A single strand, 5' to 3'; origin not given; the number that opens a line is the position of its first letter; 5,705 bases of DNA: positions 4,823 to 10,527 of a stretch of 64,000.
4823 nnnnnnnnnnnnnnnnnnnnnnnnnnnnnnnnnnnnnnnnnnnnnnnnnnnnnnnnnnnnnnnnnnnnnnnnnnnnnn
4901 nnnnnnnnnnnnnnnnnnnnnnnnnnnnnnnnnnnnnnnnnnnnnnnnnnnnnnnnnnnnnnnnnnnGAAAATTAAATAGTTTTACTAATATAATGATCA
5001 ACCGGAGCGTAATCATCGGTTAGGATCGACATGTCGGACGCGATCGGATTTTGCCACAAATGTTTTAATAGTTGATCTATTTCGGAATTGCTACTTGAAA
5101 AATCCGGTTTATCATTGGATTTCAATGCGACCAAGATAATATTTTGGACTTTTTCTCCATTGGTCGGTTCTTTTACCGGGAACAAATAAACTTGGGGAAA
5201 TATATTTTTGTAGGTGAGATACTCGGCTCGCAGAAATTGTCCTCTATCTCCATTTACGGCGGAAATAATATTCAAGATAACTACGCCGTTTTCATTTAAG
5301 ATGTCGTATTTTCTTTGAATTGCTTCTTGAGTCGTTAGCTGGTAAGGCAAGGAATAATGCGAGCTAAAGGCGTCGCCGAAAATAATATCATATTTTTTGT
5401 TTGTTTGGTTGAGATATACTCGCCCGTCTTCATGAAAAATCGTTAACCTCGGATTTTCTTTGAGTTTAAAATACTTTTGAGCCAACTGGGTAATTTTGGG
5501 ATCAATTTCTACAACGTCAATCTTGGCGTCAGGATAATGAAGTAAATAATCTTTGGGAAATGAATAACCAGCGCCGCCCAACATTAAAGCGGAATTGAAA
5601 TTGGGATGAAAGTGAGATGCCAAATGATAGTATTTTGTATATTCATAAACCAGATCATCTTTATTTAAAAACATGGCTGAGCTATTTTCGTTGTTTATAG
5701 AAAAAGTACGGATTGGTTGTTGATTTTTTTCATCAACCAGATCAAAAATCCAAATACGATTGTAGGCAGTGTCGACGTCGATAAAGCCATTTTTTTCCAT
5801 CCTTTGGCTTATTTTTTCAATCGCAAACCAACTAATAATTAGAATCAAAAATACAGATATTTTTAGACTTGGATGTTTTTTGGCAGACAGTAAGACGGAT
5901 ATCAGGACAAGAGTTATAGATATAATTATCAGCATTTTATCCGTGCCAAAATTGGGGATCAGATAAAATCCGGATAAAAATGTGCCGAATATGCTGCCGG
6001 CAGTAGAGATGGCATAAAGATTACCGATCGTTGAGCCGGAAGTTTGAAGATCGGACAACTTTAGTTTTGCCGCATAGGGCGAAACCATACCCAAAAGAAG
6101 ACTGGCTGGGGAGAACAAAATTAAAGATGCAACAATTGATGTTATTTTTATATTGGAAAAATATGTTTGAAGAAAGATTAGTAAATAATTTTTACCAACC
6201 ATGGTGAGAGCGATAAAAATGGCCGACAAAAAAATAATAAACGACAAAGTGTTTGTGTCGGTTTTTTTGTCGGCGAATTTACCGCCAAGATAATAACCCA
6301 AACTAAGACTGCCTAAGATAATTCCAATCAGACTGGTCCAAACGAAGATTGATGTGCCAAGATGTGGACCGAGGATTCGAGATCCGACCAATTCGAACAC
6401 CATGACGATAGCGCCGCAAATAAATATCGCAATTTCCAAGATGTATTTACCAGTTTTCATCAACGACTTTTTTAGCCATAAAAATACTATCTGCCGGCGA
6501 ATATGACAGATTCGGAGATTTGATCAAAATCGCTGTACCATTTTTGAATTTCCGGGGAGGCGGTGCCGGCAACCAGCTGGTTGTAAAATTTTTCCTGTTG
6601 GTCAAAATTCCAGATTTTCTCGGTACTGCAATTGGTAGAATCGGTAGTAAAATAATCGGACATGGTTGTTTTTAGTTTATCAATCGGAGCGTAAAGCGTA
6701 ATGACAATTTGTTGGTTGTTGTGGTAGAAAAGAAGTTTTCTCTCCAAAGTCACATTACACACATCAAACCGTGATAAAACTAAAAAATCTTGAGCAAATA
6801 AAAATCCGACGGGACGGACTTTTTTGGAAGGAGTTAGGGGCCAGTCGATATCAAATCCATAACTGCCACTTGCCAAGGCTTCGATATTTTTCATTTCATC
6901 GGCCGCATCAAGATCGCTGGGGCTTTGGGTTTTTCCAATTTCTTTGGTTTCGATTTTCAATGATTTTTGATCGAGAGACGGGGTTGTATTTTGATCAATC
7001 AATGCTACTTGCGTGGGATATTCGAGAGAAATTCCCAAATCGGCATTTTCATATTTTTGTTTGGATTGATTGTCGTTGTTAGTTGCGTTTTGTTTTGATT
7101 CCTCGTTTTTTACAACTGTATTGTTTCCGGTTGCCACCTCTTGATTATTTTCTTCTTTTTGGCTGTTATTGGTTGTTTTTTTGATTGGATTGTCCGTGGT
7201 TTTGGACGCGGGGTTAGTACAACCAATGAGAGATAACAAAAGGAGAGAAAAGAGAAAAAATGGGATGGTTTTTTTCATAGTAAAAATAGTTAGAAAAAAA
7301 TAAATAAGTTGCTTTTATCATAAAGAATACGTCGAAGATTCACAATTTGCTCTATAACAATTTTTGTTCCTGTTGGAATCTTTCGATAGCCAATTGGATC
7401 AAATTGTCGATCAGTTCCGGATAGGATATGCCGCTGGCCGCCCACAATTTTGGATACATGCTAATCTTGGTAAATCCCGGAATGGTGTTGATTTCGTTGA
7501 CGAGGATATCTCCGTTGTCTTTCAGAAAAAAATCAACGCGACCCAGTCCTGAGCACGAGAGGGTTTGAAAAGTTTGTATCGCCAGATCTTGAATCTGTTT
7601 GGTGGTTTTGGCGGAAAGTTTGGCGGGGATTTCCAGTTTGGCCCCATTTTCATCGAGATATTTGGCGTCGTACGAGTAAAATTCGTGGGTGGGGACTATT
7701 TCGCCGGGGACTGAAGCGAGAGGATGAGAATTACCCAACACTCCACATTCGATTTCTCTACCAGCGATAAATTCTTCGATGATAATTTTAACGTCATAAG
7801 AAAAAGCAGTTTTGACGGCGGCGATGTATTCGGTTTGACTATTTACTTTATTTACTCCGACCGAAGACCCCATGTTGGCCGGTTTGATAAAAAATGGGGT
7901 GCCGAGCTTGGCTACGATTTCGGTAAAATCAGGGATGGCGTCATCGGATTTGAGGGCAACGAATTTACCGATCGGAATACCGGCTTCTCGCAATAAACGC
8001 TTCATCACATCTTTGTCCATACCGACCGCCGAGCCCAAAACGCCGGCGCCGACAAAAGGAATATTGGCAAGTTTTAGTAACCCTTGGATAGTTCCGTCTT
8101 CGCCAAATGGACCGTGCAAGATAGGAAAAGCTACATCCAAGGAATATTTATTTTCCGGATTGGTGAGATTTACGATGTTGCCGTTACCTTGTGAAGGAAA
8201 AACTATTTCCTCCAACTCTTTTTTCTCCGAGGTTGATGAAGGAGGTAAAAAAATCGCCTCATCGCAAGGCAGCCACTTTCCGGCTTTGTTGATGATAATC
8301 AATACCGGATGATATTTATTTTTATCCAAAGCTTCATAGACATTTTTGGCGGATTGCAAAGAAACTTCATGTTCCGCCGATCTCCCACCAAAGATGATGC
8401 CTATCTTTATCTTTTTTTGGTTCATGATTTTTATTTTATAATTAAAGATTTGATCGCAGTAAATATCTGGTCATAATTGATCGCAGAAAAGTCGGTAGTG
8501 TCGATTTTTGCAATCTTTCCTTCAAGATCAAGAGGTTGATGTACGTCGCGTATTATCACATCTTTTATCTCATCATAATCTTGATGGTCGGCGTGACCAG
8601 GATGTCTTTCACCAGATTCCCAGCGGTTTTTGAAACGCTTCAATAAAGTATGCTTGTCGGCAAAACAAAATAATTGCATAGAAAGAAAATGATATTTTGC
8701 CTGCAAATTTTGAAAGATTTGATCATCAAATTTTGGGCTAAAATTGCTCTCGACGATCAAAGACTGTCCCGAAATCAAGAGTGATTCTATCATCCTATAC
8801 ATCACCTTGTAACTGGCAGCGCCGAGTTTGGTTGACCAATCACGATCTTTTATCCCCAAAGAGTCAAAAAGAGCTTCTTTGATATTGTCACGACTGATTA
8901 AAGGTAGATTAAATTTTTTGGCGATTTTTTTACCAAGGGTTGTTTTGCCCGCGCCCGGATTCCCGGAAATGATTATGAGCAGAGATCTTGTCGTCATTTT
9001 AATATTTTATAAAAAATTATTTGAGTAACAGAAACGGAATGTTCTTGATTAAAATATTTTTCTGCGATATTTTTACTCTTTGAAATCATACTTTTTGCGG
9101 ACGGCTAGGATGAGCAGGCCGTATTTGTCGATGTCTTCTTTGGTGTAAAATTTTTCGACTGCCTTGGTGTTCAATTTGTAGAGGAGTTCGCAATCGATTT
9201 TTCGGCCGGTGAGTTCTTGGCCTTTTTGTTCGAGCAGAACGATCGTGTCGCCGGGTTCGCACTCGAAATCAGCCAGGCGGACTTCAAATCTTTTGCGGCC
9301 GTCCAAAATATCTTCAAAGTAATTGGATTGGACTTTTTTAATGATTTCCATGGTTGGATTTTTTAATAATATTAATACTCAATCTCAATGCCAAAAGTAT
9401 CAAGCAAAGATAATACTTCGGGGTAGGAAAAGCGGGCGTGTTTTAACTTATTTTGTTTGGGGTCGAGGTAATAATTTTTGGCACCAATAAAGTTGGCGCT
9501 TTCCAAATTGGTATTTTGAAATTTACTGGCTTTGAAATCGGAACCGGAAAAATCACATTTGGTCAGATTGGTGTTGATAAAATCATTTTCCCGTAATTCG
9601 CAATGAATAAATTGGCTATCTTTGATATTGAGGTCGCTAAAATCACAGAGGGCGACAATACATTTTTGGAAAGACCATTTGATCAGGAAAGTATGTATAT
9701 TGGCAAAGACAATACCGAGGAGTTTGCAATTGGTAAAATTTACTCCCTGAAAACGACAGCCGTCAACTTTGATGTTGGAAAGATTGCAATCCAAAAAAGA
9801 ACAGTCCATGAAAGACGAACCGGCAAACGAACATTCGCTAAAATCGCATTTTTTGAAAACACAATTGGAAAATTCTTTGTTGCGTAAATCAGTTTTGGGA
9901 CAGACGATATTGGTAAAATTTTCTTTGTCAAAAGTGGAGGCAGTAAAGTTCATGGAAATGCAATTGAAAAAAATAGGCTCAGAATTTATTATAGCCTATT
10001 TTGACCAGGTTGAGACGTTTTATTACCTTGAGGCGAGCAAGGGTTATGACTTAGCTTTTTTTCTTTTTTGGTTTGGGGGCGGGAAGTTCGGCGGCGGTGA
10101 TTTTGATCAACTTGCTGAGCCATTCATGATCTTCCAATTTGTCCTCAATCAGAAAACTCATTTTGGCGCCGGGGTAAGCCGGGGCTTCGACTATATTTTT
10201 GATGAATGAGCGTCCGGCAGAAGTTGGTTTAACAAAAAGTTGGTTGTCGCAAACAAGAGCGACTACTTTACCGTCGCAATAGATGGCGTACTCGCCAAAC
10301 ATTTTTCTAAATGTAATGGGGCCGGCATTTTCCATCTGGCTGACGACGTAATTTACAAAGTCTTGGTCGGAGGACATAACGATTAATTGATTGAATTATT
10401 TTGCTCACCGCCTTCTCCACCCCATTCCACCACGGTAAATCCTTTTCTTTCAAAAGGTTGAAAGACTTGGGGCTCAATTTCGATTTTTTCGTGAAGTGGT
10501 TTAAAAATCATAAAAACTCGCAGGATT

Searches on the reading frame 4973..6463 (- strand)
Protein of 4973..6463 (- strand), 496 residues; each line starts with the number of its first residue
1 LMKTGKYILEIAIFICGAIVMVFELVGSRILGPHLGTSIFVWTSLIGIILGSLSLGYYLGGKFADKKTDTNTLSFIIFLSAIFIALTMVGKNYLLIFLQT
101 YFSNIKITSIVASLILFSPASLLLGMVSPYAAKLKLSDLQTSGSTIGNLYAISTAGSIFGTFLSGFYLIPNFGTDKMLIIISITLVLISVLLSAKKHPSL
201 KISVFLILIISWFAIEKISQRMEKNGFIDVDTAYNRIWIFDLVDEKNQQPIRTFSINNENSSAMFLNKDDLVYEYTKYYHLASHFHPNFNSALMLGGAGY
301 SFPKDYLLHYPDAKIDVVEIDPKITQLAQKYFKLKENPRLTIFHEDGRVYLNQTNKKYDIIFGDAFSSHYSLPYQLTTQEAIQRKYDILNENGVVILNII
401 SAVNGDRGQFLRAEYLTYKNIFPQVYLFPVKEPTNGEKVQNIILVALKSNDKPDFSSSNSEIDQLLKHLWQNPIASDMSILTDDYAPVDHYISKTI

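Call 83: search_protein_families(library=pfam, proteins=[window:4973-6463:-])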
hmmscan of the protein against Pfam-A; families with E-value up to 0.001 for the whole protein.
window:4973-6463:- (496 aa): 1 family
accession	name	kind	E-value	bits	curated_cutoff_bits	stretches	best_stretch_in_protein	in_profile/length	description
PF01564.23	Spermine_synth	-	9.2e-13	48.6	22.9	1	279-443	9-174/186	Spermine/spermidine synthase domain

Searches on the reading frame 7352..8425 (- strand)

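Call 83: search_protein_families(library=pfam, proteins=[window:7352-8425:-])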
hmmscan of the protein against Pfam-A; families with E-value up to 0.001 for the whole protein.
window:7352-8425:- (357 aa): 8 families
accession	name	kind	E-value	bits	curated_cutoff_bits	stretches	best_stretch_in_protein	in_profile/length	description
PF07478.18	Dala_Dala_lig_C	-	2.5e-74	249.7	24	1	144-344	1-204/204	D-ala D-ala ligase C-terminus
PF01820.27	Dala_Dala_lig_N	-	1.6e-36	125.9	34.6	1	7-127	1-121/121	D-ala D-ala ligase N-terminus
PF02222.28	ATP-grasp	-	4e-12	46.6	27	1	144-313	2-160/179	ATP-grasp domain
PF02786.22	CPSase_L_D2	-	1.3e-08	35.1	19.8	1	137-314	1-178/211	Carbamoyl-phosphate synthase L chain, ATP binding domain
PF13535.11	ATP-grasp_4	-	2.5e-06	27.6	27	1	175-313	2-149/160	ATP-grasp domain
PF08443.16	RimK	-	3.8e-06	27.1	21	1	137-329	3-180/188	RimK-like ATP-grasp domain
PF14397.11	ATPgrasp_ST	-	4.1e-06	26.6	31.4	0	137-199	21-86/278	Sugar-transfer associated ATP-grasp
PF01071.24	GARS_A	-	3.5e-05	24.2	27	1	137-231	2-100/194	Phosphoribosylglycinamide synthetase, ATP-grasp (A) domain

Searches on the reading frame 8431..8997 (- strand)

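Call 83: search_protein_families(library=pfam, proteins=[window:8431-8997:-])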
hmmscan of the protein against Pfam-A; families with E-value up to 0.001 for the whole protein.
window:8431-8997:- (188 aa): 9 families
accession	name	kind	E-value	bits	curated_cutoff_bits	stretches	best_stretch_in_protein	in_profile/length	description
PF13671.12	AAA_33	-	3.4e-11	44.1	27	1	7-145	1-137/143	AAA domain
PF06414.18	Zeta_toxin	-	5.2e-08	33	22.3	1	6-101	17-120/199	Zeta toxin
PF13189.12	Cytidylate_kin2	-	2e-07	31.8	28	1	8-98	2-82/176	Cytidylate kinase-like family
PF13238.12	AAA_18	-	3.7e-07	31.1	29.4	1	8-130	1-116/128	AAA domain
PF13207.12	AAA_17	-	2e-06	28.6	27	1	12-129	2-126/136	AAA domain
PF20720.3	nSTAND3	-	0.00031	20.9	27.2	1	7-29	19-41/155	Novel STAND NTPase 3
PF00004.35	AAA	-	0.00032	21.6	21.2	1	8-36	1-29/131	ATPase family associated with various cellular activities (AAA)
PF01202.28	SKI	-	0.00035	21.2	22.1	1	14-41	1-28/159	Shikimate kinase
PF01712.25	dNK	-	0.00038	20.7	27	1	8-106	1-102/203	Deoxynucleoside kinase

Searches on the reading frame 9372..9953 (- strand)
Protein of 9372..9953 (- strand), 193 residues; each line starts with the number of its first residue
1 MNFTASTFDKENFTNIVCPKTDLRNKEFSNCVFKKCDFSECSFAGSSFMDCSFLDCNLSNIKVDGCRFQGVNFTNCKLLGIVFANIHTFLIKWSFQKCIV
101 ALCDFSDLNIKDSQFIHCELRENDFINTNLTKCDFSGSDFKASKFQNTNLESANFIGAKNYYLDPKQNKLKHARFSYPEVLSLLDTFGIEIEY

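Call 78: search_protein_families(library=pfam, proteins=[window:9372-9953:-])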
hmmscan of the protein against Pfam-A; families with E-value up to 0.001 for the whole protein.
window:9372-9953:- (193 aa): 4 families
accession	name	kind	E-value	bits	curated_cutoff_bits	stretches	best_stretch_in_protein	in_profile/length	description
PF13599.13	Pentapeptide_4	-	3.2e-21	75.6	38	3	27-87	2-62/78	Pentapeptide repeat region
PF00805.28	Pentapeptide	-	5.4e-21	74.3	20.2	5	103-141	1-39/40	Pentapeptide repeats (8 copies)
PF13576.12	Pentapeptide_3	-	1.5e-15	57.6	27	2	23-60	6-46/48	Pentapeptide repeats (9 copies)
PF23894.2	LD_SV2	-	2.1e-08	34.8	29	1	93-145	40-92/92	SV2A/B/C luminal domain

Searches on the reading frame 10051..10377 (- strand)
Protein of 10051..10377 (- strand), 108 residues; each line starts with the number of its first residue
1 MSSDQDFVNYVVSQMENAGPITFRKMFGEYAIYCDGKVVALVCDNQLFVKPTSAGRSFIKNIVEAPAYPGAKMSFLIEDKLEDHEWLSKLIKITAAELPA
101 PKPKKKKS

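Call 83: search_protein_families(library=pfam, proteins=[window:10051-10377:-])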
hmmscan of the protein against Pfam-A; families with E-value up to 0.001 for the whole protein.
window:10051-10377:- (108 aa): 1 family
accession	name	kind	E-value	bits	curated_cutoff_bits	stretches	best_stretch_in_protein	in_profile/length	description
PF04993.18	TfoX_N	-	2.3e-14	53.7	30.1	1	14-94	2-87/91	TfoX N-terminal domain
